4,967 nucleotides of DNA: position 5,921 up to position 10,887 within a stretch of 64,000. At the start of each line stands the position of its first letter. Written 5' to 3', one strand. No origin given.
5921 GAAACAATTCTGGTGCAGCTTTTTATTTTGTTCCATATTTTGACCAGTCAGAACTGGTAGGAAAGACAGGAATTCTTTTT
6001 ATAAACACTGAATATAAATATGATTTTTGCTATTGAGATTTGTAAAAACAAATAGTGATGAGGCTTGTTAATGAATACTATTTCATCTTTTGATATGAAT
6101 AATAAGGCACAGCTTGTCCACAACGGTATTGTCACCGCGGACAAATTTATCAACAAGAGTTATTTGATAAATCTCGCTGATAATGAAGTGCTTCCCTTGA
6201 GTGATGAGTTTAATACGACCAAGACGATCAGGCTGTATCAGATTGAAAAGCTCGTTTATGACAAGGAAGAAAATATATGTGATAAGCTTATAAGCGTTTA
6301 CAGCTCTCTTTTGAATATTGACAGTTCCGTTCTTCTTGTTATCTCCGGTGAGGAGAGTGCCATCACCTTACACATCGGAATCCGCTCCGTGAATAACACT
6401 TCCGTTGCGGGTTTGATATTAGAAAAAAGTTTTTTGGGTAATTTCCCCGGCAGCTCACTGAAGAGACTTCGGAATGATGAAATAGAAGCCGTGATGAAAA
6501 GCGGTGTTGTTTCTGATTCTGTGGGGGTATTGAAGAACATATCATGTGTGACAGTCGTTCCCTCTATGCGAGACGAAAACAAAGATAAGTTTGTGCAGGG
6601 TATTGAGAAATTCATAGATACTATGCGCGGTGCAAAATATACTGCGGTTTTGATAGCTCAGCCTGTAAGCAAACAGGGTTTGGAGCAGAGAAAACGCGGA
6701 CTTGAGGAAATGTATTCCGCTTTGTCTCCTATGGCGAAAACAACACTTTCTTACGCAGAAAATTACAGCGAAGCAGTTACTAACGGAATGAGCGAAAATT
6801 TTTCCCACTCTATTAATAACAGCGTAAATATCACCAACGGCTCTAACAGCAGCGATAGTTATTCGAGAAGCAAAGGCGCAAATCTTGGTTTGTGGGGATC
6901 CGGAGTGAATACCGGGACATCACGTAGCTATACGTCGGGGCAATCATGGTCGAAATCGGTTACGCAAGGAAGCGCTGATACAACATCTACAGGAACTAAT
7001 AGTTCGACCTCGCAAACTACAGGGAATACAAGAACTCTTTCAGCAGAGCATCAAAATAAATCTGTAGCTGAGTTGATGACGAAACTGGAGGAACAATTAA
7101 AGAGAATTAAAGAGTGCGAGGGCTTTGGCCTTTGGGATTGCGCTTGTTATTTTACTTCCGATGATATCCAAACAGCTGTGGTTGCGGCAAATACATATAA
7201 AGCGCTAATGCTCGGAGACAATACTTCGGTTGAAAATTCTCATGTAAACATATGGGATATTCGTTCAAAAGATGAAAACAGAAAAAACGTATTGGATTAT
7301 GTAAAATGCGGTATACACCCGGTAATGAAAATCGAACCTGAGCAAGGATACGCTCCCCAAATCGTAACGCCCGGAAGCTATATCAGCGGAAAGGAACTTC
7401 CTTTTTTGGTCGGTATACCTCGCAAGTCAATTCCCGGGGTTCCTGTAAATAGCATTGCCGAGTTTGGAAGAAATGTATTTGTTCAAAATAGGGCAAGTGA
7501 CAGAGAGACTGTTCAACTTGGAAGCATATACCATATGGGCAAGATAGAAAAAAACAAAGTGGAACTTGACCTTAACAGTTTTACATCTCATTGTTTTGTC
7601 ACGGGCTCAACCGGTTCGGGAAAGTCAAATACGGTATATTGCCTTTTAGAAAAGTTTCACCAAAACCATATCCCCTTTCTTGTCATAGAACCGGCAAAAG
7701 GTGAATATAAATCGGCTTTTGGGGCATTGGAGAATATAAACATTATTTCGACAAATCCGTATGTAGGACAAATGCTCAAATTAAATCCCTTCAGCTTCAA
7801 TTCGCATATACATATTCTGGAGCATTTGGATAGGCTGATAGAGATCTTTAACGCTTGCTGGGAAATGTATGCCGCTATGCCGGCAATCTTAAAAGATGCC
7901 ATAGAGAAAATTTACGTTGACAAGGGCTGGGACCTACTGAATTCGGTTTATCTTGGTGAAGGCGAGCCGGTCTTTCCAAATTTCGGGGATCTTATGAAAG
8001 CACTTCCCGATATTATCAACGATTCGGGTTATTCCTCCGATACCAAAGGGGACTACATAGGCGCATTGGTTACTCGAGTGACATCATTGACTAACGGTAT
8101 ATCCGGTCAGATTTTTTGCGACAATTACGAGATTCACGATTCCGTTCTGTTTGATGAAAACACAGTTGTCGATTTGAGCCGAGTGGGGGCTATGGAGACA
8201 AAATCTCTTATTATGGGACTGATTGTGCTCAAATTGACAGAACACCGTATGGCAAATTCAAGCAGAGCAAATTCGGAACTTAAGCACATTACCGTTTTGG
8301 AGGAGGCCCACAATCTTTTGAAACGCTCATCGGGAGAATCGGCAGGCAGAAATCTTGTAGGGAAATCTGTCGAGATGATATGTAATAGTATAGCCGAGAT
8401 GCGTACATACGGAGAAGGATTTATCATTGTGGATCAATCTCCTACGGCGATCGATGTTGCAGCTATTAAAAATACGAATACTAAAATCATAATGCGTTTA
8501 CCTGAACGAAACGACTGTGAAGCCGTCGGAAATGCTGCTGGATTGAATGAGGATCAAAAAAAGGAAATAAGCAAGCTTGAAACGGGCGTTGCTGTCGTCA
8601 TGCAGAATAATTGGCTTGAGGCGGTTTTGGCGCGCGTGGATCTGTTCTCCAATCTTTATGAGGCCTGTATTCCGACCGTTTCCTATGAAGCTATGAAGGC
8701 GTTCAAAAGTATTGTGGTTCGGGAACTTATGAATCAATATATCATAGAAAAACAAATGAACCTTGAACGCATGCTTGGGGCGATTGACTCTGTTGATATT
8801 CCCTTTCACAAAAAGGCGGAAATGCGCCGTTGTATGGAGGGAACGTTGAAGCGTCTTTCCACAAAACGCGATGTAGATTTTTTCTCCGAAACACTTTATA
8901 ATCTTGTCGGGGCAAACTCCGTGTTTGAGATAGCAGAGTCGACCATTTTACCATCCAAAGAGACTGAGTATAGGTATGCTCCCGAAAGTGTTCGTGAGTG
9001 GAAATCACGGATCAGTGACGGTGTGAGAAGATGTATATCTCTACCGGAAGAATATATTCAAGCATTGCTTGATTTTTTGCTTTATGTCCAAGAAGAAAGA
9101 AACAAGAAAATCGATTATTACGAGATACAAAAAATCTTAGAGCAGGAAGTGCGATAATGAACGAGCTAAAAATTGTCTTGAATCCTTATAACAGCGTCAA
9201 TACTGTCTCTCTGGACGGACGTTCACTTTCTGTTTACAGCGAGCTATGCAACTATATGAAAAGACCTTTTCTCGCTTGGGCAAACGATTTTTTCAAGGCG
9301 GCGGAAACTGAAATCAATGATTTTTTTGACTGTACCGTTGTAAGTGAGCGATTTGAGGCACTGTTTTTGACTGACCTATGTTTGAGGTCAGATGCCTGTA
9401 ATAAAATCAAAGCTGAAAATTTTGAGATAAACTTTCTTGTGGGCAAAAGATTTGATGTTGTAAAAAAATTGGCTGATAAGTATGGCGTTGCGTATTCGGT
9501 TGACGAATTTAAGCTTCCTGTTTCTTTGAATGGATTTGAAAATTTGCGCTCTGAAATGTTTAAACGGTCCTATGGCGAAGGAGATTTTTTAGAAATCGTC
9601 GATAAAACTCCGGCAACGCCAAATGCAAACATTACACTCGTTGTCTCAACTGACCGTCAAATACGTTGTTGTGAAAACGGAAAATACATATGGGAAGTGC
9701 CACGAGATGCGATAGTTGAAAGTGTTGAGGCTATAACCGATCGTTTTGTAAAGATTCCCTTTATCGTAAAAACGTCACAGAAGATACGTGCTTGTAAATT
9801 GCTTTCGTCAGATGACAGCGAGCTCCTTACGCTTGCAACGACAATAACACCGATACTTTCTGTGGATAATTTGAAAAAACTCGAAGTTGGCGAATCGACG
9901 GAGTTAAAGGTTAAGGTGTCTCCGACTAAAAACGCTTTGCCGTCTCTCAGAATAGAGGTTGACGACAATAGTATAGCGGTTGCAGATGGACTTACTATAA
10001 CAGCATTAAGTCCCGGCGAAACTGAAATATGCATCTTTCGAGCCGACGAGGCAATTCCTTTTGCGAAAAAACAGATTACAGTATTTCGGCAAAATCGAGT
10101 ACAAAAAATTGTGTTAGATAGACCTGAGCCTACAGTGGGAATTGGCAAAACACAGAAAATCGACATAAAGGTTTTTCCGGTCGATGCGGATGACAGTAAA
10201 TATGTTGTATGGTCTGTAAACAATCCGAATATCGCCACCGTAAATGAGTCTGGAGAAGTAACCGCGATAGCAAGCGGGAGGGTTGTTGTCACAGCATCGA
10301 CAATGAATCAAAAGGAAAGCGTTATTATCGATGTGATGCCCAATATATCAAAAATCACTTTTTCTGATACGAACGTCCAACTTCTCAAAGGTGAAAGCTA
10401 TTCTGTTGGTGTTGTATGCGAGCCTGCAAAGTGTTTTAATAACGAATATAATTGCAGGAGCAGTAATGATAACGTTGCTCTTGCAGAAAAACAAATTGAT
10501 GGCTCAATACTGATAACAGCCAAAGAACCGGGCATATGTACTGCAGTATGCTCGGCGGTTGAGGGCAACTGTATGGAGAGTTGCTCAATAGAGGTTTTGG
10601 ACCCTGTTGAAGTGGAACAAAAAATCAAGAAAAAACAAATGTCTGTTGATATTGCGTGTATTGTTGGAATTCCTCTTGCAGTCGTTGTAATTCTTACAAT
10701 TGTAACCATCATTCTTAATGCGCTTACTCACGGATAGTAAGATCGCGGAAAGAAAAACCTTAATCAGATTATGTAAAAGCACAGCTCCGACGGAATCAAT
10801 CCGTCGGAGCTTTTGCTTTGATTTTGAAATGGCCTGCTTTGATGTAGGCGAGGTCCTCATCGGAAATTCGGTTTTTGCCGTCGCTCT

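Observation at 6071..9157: HerA/FtsK-like ATPase carries a long N-terminal region and a Ser/Thr/Asn/Gly low-complexity tract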

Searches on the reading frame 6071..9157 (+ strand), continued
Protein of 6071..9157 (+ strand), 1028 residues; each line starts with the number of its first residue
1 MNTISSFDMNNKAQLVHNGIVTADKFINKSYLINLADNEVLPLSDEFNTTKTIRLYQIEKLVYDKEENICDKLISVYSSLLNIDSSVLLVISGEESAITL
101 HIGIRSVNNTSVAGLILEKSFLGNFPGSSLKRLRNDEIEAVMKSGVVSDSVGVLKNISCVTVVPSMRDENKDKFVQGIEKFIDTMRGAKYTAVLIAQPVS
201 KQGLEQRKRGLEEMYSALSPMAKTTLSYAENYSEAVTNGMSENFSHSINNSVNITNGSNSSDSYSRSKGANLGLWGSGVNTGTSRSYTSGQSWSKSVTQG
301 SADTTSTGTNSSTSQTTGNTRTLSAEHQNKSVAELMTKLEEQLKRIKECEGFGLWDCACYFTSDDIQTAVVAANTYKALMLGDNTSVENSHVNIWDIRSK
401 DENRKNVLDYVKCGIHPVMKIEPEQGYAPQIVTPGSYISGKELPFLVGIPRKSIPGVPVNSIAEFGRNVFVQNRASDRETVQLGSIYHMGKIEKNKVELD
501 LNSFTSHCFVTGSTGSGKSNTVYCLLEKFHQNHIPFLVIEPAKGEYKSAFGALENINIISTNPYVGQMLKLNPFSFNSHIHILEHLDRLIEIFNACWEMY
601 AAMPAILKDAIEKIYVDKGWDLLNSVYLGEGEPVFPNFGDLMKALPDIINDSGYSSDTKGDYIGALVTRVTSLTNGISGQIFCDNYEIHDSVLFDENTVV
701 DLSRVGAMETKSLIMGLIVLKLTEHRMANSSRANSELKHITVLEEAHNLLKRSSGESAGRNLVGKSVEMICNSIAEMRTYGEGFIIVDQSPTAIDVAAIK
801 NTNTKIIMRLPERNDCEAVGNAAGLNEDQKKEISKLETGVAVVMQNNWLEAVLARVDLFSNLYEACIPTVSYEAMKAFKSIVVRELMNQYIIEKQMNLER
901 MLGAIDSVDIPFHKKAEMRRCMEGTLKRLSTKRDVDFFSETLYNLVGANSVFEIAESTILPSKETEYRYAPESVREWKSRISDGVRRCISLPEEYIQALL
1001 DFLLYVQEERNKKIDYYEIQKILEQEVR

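Call 66: search_protein_families(library=pfam, proteins=[L006:13073-15370:+, L087:14719-16743:+, L086:4946-6862:+, L086:6866-7633:+, L016:15834-18689:+, L016:18686-19909:+, L001:14852-16360:+, L003:13103-15217:+, L003:15223-16449:+, L001:8960-9931:+], max_evalue=0.05)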
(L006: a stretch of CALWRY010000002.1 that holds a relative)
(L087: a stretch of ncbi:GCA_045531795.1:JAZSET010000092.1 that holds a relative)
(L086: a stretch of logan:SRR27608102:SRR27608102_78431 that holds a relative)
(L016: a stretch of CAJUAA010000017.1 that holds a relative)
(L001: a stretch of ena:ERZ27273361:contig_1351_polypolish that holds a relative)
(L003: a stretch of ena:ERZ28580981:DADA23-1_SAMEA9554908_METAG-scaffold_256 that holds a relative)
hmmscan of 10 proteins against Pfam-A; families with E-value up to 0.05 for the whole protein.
L006:13073-15370:+ (765 aa): 1 family
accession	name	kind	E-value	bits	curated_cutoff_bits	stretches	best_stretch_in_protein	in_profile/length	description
PF00401.25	ATP-synt_DE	-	0.0021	18.6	24.6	1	268-296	3-31/47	ATP synthase, Delta/Epsilon chain, long alpha-helix domain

L087:14719-16743:+ (675 aa): 2 families
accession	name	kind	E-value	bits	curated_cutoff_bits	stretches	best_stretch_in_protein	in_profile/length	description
PF20573.4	DUF6782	-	0.00069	19.4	27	1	239-316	45-116/241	Putative metallopeptidase family (DUF6782)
PF06518.16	DUF1104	-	0.022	15.5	25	1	137-191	28-81/92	Protein of unknown function (DUF1104)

L086:4946-6862:+ (638 aa): 2 families
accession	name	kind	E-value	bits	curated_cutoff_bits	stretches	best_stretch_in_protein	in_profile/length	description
PF20573.4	DUF6782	-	3.9e-06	26.7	27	1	228-292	55-115/241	Putative metallopeptidase family (DUF6782)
PF04450.18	BSP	-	0.0057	16.9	23.8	1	264-312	101-145/207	Peptidase of plants and bacteria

L086:6866-7633:+ (255 aa): 0 families

L016:15834-18689:+ (951 aa): 1 family
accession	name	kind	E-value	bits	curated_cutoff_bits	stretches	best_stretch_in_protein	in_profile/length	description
PF14021.12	TNT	-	2.6e-05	25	27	1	789-846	4-50/88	Tuberculosis necrotizing toxin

L016:18686-19909:+ (407 aa): 2 families
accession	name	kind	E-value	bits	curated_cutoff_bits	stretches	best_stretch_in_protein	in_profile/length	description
PF01025.24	GrpE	-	9.5e-10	38.8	25.8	1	238-396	10-163/165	GrpE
PF21120.3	MCM_WH_arc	-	0.0015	19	26.1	0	96-137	7-50/63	Archaeal MCM, winged-helix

L001:14852-16360:+ (502 aa): 1 family
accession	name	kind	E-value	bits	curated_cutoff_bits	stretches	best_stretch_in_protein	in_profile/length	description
PF14021.12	TNT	-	5e-08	33.7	27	1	375-500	1-86/88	Tuberculosis necrotizing toxin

L003:13103-15217:+ (704 aa): 2 families
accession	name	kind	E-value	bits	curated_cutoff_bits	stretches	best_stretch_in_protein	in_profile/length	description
PF02368.24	Big_2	-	7.6e-05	23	22.8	1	328-397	2-66/79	Bacterial Ig-like domain (group 2)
PF07350.19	Gig2-like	-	0.04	13.1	27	0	411-483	27-102/408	Gig2-like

L003:15223-16449:+ (408 aa): 0 families

L001:8960-9931:+ (323 aa): 1 family
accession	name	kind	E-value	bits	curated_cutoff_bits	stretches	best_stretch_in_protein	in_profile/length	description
PF01435.24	Peptidase_M48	-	3e-21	76.5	20.3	1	128-311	28-184/186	Peptidase family M48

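Call 73: list_cluster_members(proteins=[P0001, P0006])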
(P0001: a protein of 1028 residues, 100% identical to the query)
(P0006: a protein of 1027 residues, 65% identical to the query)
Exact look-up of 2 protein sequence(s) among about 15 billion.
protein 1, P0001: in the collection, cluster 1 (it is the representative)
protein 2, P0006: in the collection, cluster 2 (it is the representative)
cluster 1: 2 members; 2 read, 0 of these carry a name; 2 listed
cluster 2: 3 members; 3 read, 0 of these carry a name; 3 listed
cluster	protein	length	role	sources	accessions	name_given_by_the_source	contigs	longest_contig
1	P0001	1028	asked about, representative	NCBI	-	-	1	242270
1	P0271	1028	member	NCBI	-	-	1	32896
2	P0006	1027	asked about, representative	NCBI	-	-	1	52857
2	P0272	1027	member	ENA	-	-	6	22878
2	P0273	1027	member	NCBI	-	-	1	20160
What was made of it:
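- Tried and rejected: Cluster lookup gave no names or accessions (call 73).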

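Call 76: find_encoding_contigs(protein=P0005, flank=9000, max_places=1)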
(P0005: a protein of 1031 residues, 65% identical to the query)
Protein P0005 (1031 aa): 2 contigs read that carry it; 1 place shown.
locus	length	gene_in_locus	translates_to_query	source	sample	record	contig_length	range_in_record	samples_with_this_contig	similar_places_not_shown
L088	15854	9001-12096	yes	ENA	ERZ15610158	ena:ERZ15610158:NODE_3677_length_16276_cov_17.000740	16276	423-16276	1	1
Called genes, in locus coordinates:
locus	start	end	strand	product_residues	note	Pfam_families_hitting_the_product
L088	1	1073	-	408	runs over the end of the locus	-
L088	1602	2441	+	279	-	PF02899:Phage_int_SAM_1, PF13495:Phage_int_SAM_4 (weak), PF00589:Phage_integrase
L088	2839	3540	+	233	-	PF00092:VWA, PF13519:VWA_2 (weak)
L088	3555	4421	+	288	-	PF13672:PP2C_2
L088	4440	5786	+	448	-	-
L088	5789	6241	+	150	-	PF27768:UCP033725 (weak)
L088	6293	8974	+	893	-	PF00069:Pkinase (weak), PF13306:LRR_5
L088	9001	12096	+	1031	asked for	PF01935:DUF87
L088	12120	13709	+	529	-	PF02368:Big_2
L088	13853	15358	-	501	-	-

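Call 77: find_encoding_contigs(protein=P0027, flank=9000, max_places=1)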
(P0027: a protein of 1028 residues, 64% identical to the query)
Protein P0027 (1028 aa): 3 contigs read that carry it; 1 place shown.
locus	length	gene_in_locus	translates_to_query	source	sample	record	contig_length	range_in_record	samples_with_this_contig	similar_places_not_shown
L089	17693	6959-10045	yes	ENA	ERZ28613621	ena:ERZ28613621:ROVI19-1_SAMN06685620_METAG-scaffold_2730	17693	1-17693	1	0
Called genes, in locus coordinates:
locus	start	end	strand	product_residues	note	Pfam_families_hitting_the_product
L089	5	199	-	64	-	PF00269:SASP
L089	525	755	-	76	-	-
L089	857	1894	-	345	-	PF00004:AAA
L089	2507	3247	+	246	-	PF00092:VWA (weak), PF13519:VWA_2 (weak)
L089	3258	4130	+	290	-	PF13672:PP2C_2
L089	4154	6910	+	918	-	PF00069:Pkinase (weak), PF13306:LRR_5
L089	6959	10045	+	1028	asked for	PF01935:DUF87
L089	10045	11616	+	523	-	PF02368:Big_2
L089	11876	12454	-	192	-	-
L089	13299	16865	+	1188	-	-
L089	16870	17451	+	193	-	-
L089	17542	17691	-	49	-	?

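Call 78: find_encoding_contigs(protein=P0083, flank=9000, max_places=1)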
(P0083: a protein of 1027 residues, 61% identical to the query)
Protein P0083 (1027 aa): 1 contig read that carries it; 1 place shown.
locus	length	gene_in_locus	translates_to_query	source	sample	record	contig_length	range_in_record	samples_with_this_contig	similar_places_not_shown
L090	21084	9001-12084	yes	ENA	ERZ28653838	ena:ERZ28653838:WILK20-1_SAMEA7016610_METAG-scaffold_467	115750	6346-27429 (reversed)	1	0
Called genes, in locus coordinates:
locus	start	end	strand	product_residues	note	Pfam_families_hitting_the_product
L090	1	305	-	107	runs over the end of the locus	-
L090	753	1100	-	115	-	-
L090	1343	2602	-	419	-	-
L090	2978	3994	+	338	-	PF19553:DUF6076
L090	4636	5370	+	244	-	PF00092:VWA (weak), PF13519:VWA_2 (weak)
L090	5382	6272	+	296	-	PF00481:PP2C (weak), PF13672:PP2C_2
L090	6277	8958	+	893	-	PF00069:Pkinase, PF13306:LRR_5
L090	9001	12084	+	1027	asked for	PF01935:DUF87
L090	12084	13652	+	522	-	PF02368:Big_2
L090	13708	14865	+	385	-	-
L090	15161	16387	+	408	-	PF00872:Transposase_mut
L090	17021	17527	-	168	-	-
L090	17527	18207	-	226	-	PF12686:DUF3800 (weak)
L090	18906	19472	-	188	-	PF00589:Phage_integrase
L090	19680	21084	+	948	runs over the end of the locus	PF00404:Dockerin_1 (faint)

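Call 82: search_protein_families(library=pfam, proteins=[L088:4440-5786:+, L088:5789-6241:+], max_evalue=0.01)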
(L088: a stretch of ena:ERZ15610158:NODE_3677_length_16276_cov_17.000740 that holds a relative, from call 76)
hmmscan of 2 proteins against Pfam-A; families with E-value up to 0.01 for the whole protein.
L088:4440-5786:+ (448 aa): 0 families

L088:5789-6241:+ (150 aa): 0 families

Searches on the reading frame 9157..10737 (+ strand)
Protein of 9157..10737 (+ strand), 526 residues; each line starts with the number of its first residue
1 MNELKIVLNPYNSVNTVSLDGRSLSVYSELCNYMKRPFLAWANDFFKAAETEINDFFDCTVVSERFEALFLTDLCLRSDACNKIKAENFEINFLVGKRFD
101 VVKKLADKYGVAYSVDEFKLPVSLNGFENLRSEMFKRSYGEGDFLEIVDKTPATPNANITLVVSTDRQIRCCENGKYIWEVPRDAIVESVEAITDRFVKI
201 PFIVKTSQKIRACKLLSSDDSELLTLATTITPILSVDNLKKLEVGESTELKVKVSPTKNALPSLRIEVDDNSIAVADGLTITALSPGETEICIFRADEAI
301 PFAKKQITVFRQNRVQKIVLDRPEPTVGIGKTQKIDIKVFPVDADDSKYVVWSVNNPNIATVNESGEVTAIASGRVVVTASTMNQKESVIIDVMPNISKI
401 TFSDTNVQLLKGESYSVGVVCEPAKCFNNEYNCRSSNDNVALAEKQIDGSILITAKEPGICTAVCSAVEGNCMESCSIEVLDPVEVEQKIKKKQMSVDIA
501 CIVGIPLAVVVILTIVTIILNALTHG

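Call 5: search_protein_families(library=pfam, proteins=[window:9157-10737:+], max_evalue=0.01)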
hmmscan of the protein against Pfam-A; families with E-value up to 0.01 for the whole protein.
window:9157-10737:+ (526 aa): 2 families
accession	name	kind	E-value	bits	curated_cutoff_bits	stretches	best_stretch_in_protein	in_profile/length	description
PF02368.24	Big_2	-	6.2e-20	71.4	22.8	2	315-386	2-72/79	Bacterial Ig-like domain (group 2)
PF17481.7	Phage_sheath_domII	-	0.0092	16.9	31.4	0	272-387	12-82/98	Phage tail sheath protein beta-sandwich domain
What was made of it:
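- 9157..10737 (+): 526-aa Big_2 protein with a single C-terminal TM segment. Its start overlaps the ATPase stop by 1 nt. PF02368 Big_2 E=6e-20 (call 5).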

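Call 6: search_protein_families(library=padloc, proteins=[window:9157-10737:+], max_evalue=0.01)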
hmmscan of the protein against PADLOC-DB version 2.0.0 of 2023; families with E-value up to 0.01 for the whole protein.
window:9157-10737:+ (526 aa): 0 families

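Call 46: search_protein_families(library=ncbifam, proteins=[window:9157-10737:+], max_evalue=0.1)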
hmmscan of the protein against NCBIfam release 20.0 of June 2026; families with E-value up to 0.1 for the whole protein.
window:9157-10737:+ (526 aa): 0 families
